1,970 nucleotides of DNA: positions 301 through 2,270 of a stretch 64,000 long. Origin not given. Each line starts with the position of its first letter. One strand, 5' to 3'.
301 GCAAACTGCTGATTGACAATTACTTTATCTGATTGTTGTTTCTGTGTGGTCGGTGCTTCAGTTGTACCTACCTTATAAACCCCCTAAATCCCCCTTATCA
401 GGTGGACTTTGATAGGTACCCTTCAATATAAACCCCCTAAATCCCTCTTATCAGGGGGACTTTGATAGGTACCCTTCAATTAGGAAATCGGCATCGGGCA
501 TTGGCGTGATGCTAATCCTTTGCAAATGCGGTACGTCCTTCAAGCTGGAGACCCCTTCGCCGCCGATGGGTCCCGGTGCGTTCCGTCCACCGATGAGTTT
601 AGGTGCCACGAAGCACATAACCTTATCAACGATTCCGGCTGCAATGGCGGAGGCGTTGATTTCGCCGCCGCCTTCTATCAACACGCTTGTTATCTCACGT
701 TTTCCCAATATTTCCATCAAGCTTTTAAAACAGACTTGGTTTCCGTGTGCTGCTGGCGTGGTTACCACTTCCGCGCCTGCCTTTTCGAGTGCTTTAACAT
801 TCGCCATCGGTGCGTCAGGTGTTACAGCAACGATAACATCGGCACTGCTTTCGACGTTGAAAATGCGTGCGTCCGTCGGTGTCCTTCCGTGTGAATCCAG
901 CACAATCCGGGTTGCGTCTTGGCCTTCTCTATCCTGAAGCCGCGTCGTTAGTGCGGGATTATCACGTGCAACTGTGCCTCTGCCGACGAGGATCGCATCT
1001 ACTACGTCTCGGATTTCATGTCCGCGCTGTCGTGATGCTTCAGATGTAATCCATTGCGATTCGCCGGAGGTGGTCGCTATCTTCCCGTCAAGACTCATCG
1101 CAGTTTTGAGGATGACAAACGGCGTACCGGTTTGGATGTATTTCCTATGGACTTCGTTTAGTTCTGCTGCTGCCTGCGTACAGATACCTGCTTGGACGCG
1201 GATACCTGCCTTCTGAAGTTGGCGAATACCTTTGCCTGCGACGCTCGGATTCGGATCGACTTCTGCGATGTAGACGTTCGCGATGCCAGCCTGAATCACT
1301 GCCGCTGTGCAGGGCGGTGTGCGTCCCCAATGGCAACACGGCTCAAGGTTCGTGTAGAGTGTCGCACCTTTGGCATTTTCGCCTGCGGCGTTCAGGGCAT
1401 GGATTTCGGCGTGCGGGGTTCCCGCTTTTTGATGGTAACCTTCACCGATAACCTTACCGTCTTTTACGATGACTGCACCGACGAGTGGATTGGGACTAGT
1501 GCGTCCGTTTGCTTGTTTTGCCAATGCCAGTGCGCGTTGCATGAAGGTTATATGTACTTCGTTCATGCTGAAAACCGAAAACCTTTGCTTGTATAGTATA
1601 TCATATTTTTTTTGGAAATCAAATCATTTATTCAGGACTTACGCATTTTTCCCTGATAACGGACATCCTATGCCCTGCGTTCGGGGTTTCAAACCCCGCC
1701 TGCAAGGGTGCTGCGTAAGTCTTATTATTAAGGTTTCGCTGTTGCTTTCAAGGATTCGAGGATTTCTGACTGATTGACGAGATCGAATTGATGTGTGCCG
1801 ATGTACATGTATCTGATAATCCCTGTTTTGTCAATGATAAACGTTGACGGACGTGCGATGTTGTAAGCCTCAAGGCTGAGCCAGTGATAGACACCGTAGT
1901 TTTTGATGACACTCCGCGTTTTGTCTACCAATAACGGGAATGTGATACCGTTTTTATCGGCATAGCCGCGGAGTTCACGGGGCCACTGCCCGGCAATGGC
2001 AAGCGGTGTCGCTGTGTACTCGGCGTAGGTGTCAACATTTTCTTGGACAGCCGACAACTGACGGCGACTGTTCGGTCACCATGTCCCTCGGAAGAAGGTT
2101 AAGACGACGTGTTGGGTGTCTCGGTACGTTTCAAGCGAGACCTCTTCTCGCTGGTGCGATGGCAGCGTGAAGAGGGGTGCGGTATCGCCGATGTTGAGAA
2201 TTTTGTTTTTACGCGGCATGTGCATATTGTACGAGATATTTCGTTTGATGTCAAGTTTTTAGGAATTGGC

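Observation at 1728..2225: In-frame TGA at the catalytic-cysteine position of a peroxiredoxin-like gene: candidate selenocysteine (Sec) protein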

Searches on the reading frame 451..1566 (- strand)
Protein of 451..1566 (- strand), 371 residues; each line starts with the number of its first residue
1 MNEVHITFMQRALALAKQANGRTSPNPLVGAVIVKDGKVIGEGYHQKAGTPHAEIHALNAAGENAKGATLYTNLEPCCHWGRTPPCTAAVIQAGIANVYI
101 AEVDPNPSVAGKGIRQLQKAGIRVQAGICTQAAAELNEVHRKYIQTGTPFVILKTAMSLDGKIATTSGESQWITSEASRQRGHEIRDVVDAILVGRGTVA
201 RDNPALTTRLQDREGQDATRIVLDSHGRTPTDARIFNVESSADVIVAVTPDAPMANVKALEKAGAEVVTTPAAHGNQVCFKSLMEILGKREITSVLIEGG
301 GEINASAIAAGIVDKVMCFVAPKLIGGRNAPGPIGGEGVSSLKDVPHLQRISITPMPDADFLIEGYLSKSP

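Call 57: search_protein_families(library=ncbifam, proteins=[window:451-1566:-], max_evalue=0.00001)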
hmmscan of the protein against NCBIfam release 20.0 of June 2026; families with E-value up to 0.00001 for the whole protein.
window:451-1566:- (371 aa): 8 families
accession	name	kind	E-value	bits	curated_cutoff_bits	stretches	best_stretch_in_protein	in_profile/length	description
TIGR00326.1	eubact_ribD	equivalog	2.4e-113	378.8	156.35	1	9-354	1-334/343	bifunctional diaminohydroxyphosphoribosylaminopyrimidine deaminase/5-amino-6-(5-phosphoribosylamino)uracil reductase RibD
NF008052.0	PRK10786.1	equivalog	1.8e-89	300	500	1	7-353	5-353/367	bifunctional diaminohydroxyphosphoribosylaminopyrimidine deaminase/5-amino-6-(5-phosphoribosylamino)uracil reductase RibD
TIGR00227.1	ribD_Cterm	domain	2.3e-62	210.3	150.15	1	148-354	2-204/216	riboflavin-specific deaminase C-terminal domain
TIGR01508.1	rib_reduct_arch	equivalog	2.2e-48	164.2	186.45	1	149-351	1-195/210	2,5-diamino-6-(ribosylamino)-4(3H)-pyrimidinone 5'-phosphate reductase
NF010664.0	PRK14059.1-2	equivalog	2e-13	50.6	226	1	156-330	44-223/257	pyrimidine reductase family protein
NF008113.2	PRK10860.1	equivalog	4.1e-12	46.2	150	1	7-130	9-133/165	tRNA adenosine(34) deaminase TadA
NF010663.0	PRK14059.1-1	equivalog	9.1e-11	41.6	184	1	135-331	14-217/253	pyrimidine reductase family protein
NF010665.0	PRK14059.1-4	equivalog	2.4e-08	33.6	274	1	153-329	45-226/260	pyrimidine reductase family protein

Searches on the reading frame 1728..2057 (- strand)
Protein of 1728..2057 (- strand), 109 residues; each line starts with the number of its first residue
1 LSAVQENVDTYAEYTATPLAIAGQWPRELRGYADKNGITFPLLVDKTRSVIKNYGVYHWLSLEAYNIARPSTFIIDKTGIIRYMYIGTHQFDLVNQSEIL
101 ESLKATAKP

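Call 12: find_encoding_contigs(protein=window:1728-2057:-, flank=10000, max_places=6)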
Protein window:1728-2057:- (109 aa): 1 contig read that carries it; 1 place shown.
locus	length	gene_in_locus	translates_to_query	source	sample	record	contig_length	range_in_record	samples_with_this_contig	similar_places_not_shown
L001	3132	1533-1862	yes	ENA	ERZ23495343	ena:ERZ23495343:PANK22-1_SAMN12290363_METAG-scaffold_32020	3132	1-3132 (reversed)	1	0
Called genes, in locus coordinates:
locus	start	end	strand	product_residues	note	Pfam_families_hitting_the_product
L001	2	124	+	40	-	?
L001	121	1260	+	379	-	PF14516:AAA_35, PF13191:AAA_16, PF13401:AAA_22 (weak)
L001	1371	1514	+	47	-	PF00578:AhpC-TSA (weak)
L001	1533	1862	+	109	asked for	PF00578:AhpC-TSA, PF08534:Redoxin (weak)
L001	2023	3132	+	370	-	?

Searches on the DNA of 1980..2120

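Call 74: search_rna_families(source=window, start=1980, end=2120, threshold=evalue, max_evalue=10)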
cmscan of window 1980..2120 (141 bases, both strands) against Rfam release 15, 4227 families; matches with E-value up to 10: 1.
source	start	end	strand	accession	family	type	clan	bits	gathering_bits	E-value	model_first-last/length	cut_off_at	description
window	2008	2080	+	RF03196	mir-6790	Gene; miRNA;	-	16.1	78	0.68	1-63/63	no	mir-6790 microRNA precursor family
